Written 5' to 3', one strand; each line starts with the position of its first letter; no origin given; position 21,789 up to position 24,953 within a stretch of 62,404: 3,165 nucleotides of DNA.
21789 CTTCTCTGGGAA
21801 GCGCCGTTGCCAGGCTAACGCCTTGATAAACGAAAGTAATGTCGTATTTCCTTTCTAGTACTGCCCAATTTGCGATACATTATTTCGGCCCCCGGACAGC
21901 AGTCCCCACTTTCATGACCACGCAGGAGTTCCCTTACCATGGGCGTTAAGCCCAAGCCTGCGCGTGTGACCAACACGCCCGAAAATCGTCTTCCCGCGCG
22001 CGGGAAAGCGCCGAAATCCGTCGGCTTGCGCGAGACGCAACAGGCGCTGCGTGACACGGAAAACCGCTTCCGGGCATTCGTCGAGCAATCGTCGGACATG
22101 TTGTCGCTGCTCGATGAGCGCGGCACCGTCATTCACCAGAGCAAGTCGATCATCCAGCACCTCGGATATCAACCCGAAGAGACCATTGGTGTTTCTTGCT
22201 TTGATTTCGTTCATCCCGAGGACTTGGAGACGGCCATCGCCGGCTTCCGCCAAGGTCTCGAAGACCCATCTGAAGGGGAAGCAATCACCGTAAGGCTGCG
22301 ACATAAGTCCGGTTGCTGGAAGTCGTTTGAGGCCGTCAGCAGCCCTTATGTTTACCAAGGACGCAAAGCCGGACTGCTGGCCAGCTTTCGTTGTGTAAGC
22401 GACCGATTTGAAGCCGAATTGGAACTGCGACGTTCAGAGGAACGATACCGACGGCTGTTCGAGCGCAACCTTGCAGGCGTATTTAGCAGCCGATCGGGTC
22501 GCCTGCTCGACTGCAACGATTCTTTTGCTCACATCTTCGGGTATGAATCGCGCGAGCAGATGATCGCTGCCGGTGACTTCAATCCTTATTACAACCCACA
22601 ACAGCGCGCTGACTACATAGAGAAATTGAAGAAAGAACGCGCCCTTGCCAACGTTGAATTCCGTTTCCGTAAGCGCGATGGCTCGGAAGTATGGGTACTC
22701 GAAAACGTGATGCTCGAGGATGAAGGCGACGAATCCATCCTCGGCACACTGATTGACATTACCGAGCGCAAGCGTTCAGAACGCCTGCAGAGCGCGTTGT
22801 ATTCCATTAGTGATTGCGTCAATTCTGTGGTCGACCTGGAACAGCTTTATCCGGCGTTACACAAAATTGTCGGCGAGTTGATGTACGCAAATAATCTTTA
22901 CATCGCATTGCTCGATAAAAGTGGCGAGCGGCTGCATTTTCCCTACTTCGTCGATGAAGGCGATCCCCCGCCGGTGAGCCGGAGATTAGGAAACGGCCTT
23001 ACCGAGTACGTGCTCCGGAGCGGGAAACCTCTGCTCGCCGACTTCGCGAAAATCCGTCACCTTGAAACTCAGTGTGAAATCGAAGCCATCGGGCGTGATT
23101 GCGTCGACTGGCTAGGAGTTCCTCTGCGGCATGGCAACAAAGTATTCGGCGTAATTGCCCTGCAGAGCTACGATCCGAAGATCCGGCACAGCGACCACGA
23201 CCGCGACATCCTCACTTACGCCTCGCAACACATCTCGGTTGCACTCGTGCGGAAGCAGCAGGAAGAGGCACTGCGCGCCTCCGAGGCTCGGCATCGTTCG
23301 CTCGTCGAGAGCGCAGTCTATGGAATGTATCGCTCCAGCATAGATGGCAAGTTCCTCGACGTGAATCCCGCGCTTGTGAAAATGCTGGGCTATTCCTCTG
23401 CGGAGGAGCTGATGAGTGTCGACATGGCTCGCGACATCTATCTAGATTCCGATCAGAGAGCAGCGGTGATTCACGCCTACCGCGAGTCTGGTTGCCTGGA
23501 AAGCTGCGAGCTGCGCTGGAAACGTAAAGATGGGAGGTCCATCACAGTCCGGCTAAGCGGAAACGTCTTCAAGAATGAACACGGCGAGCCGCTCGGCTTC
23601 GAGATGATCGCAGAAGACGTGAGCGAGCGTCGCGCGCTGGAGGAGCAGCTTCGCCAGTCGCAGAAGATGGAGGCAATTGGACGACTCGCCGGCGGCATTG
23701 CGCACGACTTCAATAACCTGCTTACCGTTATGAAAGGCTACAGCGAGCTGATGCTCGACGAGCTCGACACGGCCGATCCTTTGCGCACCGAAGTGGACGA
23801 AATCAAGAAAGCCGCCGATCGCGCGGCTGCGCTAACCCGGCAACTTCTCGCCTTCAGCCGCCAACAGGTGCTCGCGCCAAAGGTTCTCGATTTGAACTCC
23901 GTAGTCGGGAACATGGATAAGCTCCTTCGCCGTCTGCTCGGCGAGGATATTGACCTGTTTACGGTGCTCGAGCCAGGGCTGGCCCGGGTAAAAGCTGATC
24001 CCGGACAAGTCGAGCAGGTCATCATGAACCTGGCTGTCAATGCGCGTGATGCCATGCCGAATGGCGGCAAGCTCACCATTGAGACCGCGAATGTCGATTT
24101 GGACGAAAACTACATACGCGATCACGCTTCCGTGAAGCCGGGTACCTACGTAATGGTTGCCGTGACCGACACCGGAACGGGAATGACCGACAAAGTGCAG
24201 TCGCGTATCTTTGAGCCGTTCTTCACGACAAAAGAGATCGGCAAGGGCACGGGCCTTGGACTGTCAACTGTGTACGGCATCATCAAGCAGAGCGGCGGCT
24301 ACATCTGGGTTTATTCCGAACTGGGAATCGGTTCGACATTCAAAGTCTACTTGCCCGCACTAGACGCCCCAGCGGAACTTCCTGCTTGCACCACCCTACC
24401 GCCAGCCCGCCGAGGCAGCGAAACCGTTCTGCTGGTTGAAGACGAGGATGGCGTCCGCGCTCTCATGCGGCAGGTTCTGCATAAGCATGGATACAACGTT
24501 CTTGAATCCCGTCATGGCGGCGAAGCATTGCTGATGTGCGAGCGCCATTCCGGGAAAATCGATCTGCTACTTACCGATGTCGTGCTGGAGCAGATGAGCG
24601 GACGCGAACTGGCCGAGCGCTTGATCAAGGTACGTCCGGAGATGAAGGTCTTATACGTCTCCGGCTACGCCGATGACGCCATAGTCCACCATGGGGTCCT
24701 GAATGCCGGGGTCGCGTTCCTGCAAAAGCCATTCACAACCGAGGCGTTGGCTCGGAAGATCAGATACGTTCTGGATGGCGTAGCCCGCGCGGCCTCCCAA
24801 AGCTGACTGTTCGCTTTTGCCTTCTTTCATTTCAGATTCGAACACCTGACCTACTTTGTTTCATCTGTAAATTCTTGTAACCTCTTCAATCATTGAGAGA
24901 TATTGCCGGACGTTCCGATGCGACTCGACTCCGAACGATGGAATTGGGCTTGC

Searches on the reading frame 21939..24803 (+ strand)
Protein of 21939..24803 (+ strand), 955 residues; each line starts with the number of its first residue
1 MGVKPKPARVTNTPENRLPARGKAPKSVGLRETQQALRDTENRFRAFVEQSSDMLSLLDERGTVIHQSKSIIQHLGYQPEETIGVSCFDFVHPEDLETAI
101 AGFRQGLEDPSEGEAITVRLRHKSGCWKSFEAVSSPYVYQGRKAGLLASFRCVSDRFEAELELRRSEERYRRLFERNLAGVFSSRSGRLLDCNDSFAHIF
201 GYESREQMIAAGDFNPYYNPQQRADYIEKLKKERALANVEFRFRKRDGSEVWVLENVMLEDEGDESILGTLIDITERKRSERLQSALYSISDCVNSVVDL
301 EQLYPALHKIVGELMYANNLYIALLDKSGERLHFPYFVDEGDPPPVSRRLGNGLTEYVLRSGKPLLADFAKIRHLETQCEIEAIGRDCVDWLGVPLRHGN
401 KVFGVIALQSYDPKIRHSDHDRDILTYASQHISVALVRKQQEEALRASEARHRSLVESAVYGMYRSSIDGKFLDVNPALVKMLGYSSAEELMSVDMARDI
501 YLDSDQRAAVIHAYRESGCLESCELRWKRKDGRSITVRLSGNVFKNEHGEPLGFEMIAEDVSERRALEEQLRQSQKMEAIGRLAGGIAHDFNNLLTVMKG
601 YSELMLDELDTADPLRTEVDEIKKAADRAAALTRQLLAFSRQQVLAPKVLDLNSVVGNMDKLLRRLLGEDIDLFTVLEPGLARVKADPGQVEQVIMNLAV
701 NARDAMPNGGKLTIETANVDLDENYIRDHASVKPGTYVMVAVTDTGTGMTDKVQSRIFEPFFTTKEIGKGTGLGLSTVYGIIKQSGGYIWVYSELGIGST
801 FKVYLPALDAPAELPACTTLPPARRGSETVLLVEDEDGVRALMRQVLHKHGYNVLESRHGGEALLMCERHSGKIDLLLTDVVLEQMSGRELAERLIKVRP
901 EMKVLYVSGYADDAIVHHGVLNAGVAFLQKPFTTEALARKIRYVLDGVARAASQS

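Call 45: search_protein_families(library=pfam, proteins=[window:21939-24803:+], max_evalue=0.00001)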
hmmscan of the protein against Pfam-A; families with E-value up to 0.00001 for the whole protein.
window:21939-24803:+ (955 aa): 11 families
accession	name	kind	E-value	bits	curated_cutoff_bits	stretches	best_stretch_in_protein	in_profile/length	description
PF08447.18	PAS_3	-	4.2e-30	104.3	25.6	3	65-141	2-80/89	PAS fold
PF00989.32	PAS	-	1.1e-28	99.9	22.6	2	43-153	2-113/113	PAS fold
PF13426.13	PAS_9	-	1.7e-28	99.3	27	2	181-276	4-103/103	PAS domain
PF13188.13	PAS_8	-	9.1e-22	76.6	21.8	2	168-223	1-55/65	PAS domain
PF02518.31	HATPase_c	-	3.5e-20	73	26.4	1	687-807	2-109/111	Histidine kinase-, DNA gyrase B-, and HSP90-like ATPase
PF00072.30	Response_reg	-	1.8e-18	67.1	30.2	1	830-941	1-110/111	Response regulator receiver domain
PF08448.16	PAS_4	-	1e-14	55.1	23.1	0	48-156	1-108/110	PAS fold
PF13185.12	GAF_2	-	5.8e-12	46.4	28.6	1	299-436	3-135/136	GAF domain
PF00512.31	HisKA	-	3.8e-11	43.3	26.9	1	581-642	3-63/66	His Kinase A (phospho-acceptor) domain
PF01590.32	GAF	-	1.2e-09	39.2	22.4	1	299-436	1-133/133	GAF domain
PF14598.12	PAS_11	-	1.4e-06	28.7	25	0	57-139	7-88/109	PAS domain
